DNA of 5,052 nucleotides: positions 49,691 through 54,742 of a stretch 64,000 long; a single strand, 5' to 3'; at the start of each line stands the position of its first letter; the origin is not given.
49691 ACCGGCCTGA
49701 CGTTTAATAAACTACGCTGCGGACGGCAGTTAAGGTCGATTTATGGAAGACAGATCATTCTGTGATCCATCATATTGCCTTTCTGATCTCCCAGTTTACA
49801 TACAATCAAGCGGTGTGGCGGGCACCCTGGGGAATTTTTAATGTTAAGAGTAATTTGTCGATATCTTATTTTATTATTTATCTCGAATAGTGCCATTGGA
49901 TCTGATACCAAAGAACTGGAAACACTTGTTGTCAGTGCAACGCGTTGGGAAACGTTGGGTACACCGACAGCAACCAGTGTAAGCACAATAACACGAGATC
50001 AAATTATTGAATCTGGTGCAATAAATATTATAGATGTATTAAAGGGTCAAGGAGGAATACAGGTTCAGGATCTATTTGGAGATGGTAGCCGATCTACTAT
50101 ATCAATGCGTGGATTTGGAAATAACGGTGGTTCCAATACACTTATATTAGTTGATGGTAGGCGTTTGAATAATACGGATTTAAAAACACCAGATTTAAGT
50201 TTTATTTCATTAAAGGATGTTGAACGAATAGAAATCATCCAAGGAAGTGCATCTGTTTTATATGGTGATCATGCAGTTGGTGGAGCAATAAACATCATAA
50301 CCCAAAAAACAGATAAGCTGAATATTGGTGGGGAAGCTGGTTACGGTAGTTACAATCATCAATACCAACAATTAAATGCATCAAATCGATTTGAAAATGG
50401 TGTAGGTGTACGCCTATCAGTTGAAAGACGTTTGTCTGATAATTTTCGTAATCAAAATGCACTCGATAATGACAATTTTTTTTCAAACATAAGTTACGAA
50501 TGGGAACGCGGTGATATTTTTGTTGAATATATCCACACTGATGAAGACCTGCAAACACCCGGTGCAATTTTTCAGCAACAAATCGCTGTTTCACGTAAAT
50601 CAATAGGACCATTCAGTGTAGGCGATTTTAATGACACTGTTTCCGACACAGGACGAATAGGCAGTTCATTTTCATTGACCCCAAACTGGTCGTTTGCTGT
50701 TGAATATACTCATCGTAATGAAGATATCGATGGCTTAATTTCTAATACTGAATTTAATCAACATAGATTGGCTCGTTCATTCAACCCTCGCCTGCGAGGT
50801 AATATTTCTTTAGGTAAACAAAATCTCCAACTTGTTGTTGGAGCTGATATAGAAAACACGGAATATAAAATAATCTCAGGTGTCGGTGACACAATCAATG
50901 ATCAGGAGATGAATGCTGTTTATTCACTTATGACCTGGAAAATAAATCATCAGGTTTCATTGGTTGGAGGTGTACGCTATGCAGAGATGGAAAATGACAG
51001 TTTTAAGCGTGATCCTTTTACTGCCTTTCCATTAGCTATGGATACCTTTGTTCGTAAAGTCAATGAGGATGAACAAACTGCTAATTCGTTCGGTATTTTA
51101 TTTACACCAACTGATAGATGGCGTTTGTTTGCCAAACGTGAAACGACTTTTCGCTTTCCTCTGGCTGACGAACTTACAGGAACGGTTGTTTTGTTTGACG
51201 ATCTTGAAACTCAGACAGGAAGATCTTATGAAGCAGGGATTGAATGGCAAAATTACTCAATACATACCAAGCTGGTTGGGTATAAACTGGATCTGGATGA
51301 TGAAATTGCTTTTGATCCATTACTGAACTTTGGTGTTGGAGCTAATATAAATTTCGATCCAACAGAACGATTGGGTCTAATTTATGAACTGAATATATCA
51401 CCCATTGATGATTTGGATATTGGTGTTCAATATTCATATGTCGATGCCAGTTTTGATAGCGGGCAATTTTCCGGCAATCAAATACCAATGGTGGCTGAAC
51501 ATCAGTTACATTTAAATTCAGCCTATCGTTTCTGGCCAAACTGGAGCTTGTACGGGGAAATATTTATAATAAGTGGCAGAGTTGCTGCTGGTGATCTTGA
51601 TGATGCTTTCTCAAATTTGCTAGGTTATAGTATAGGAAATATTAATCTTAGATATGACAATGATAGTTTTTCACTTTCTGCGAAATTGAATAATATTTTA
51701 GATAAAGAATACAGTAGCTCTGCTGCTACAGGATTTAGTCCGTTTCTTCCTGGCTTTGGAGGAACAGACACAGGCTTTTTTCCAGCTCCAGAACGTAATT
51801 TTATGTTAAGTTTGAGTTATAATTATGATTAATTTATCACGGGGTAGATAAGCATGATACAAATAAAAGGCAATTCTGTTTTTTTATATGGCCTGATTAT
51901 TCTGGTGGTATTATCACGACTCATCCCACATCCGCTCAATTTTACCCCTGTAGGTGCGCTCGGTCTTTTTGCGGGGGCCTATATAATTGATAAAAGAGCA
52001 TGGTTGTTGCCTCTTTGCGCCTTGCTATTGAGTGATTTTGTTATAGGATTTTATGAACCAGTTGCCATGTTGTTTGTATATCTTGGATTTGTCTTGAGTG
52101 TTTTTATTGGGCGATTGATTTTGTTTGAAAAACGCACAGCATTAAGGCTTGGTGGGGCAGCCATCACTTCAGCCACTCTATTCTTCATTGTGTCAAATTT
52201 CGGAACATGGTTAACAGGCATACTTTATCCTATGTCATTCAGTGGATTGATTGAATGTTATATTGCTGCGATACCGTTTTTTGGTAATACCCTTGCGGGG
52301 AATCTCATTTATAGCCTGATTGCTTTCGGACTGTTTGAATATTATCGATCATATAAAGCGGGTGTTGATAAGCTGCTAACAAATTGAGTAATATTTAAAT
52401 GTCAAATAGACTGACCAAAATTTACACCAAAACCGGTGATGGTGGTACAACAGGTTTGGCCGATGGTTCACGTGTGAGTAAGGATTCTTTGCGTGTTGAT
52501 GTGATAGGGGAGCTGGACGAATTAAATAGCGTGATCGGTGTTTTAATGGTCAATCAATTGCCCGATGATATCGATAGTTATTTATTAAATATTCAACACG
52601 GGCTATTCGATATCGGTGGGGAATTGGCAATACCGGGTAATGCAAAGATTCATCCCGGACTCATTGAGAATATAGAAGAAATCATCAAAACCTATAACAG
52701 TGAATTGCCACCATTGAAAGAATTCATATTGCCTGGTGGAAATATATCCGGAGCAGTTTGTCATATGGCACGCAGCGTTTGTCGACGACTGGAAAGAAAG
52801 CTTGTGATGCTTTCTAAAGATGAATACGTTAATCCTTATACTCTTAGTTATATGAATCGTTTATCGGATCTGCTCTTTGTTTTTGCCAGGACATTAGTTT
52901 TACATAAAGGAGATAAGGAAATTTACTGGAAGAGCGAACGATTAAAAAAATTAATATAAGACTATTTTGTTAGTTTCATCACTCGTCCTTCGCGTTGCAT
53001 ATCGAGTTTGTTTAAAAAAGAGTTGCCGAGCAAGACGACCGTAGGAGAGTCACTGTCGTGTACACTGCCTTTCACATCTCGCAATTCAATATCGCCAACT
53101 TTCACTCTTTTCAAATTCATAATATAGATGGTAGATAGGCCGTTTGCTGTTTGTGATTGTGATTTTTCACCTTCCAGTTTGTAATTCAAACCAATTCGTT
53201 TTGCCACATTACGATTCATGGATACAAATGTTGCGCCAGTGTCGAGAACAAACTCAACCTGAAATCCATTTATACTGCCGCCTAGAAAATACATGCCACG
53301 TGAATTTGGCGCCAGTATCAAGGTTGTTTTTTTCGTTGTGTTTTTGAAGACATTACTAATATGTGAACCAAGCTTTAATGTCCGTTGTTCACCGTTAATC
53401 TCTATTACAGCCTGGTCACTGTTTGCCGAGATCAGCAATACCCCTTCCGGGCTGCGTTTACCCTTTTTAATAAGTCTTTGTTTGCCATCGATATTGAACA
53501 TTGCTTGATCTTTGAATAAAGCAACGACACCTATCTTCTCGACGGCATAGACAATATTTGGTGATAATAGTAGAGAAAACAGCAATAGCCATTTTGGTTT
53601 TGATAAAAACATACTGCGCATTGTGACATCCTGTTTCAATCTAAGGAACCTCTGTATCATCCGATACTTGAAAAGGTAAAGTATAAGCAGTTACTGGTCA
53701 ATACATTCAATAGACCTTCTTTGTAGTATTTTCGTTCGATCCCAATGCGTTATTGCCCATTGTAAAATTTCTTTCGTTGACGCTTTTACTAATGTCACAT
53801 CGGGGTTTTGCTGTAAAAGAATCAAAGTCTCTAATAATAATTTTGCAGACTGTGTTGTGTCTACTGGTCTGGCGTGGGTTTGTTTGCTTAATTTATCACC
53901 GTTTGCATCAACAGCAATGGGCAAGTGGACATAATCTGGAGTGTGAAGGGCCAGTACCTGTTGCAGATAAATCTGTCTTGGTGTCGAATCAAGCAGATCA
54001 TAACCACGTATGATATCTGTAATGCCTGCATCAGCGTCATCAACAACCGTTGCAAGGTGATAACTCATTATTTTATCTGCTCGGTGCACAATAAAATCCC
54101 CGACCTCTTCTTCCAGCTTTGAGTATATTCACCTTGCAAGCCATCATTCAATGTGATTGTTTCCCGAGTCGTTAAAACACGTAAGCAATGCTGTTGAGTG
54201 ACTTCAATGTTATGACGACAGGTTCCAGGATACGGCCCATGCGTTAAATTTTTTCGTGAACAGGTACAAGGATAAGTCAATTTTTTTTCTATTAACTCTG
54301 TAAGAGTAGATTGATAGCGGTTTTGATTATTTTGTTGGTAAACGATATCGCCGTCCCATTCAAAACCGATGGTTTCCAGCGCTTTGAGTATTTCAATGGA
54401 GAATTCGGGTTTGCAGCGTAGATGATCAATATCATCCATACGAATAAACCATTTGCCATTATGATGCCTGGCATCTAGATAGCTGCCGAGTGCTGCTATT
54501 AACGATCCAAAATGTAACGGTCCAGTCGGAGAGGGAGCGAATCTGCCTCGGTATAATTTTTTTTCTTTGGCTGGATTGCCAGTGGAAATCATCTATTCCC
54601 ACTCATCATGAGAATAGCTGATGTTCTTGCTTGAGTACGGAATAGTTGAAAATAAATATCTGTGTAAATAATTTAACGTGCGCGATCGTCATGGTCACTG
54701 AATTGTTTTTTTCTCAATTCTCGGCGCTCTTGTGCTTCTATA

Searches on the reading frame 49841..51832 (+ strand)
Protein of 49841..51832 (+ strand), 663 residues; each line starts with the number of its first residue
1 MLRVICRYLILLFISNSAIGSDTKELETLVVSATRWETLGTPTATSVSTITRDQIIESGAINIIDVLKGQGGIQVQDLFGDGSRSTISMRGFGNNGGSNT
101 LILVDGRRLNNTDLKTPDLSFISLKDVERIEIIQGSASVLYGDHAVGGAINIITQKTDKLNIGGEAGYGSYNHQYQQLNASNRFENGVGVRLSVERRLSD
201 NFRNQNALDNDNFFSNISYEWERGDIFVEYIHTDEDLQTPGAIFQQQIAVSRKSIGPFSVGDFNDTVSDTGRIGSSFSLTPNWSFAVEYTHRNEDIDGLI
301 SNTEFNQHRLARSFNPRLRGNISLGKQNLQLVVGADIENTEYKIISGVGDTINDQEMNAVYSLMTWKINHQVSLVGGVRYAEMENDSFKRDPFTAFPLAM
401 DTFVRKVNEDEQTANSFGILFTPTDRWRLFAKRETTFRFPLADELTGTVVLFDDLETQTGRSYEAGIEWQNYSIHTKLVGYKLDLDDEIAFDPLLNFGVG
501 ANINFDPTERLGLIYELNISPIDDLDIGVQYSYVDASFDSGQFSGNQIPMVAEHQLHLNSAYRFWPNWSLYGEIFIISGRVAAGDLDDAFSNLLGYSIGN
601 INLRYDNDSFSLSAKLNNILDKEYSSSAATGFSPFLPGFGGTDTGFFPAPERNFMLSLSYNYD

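Call 44: search_protein_families(library=ncbifam, proteins=[window:49841-51832:+], max_evalue=1e-25)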
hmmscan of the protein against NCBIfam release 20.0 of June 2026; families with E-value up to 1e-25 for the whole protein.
window:49841-51832:+ (663 aa): 7 families
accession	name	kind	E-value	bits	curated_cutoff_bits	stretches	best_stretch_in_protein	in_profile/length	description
TIGR01783.1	TonB-siderophor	subfamily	4.5e-42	144.5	223.5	1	43-661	2-648/649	TonB-dependent siderophore receptor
TIGR01779.1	TonB-B12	equivalog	6.7e-35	120.7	599.7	1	17-195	18-193/614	TonB-dependent vitamin B12 receptor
TIGR01785.1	TonB-hemin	subfamily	2.5e-30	105.5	316.85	0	26-212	1-188/677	TonB-dependent heme/hemoglobin receptor family protein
NF007926.1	PRK10641.1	equivalog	5.9e-29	101.1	836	0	21-184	22-180/617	TonB-dependent vitamin B12 receptor BtuB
TIGR01786.1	TonB-hemlactrns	subfamily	8.2e-28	97.2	323.75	0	29-191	3-168/719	TonB-dependent hemoglobin/transferrin/lactoferrin family receptor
NF049946.1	TonB_dep_CU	exception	9.2e-27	93.6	700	0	328-625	373-662/683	TonB-dependent receptor, CU motif-type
NF049947.1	TonB_dep_PCPU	exception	5.2e-26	91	800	0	22-218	32-232/685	TonB-dependent receptor, PCPU motif-type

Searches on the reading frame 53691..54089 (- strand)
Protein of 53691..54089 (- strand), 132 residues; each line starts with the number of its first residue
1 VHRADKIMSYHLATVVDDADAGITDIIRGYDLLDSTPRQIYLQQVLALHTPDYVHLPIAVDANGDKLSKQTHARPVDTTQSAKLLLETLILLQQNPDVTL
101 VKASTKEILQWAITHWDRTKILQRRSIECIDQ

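Call 10: search_protein_families(library=ncbifam, proteins=[window:53691-54089:-], max_evalue=0.001)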
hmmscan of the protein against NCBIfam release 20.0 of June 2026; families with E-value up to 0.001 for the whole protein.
window:53691-54089:- (132 aa): 8 families
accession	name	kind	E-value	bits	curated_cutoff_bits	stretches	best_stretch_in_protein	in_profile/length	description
NF004314.0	PRK05710.1-3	equivalog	1.5e-43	149.3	256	1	2-127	168-293/297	tRNA glutamyl-Q(34) synthetase GluQRS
TIGR03838.1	queuosine_YadB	equivalog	1.5e-36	126.2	276.7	1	2-109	165-272/272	tRNA glutamyl-Q(34) synthetase GluQRS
NF004313.0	PRK05710.1-2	equivalog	1.1e-35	123.3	380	1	2-119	177-293/299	tRNA glutamyl-Q(34) synthetase GluQRS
NF004312.0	PRK05710.1-1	equivalog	1.5e-33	116.5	453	1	1-127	171-297/306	tRNA glutamyl-Q(34) synthetase GluQRS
NF004315.1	PRK05710.1-4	equivalog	2.1e-25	89.7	250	1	2-81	183-262/274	tRNA glutamyl-Q(34) synthetase GluQRS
TIGR00464.1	gltX_bact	equivalog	3.7e-22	78.8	289.95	1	2-89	177-264/470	glutamate--tRNA ligase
NF003169.0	PRK04156.1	equivalog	3.6e-07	29.2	516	1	10-57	283-330/567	glutamate--tRNA ligase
TIGR00463.1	gltX_arch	equivalog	0.00016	20.4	401.75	1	11-59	274-322/560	glutamate--tRNA ligase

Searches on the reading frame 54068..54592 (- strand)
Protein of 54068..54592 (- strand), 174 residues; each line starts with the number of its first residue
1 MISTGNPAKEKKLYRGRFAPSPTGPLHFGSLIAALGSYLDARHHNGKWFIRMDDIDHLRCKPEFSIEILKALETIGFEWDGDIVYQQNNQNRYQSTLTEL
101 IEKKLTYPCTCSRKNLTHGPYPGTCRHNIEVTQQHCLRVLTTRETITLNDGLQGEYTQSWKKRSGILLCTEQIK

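Call 10: search_protein_families(library=ncbifam, proteins=[window:54068-54592:-], max_evalue=0.001)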
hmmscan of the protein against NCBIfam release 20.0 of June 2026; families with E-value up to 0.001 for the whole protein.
window:54068-54592:- (174 aa): 10 families
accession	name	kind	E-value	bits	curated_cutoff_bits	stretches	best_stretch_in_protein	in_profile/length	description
NF004314.0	PRK05710.1-3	equivalog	6.3e-57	193.2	256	1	10-165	3-163/297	tRNA glutamyl-Q(34) synthetase GluQRS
TIGR03838.1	queuosine_YadB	equivalog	2.1e-54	184.7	276.7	1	14-165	1-160/272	tRNA glutamyl-Q(34) synthetase GluQRS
NF004313.0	PRK05710.1-2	equivalog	7.9e-46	156.6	380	1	12-163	3-170/299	tRNA glutamyl-Q(34) synthetase GluQRS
NF004312.0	PRK05710.1-1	equivalog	2.3e-43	148.7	453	1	9-157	9-159/306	tRNA glutamyl-Q(34) synthetase GluQRS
NF004315.1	PRK05710.1-4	equivalog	5.4e-33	114.6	250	1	16-118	1-103/274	tRNA glutamyl-Q(34) synthetase GluQRS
TIGR00464.1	gltX_bact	equivalog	3.3e-28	98.8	289.95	1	15-118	3-106/470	glutamate--tRNA ligase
TIGR00463.1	gltX_arch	equivalog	2.2e-16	59.5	401.75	1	17-123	97-202/560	glutamate--tRNA ligase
NF003169.0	PRK04156.1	equivalog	3.6e-14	52.3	516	1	11-116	99-205/567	glutamate--tRNA ligase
TIGR00440.1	glnS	equivalog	1.1e-11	44.3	425.8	1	15-118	2-105/524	glutamine--tRNA ligase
NF011291.0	PRK14703.1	equivalog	7.9e-11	40.9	681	1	16-116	34-134/769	glutamine--tRNA ligase/YqeY domain fusion protein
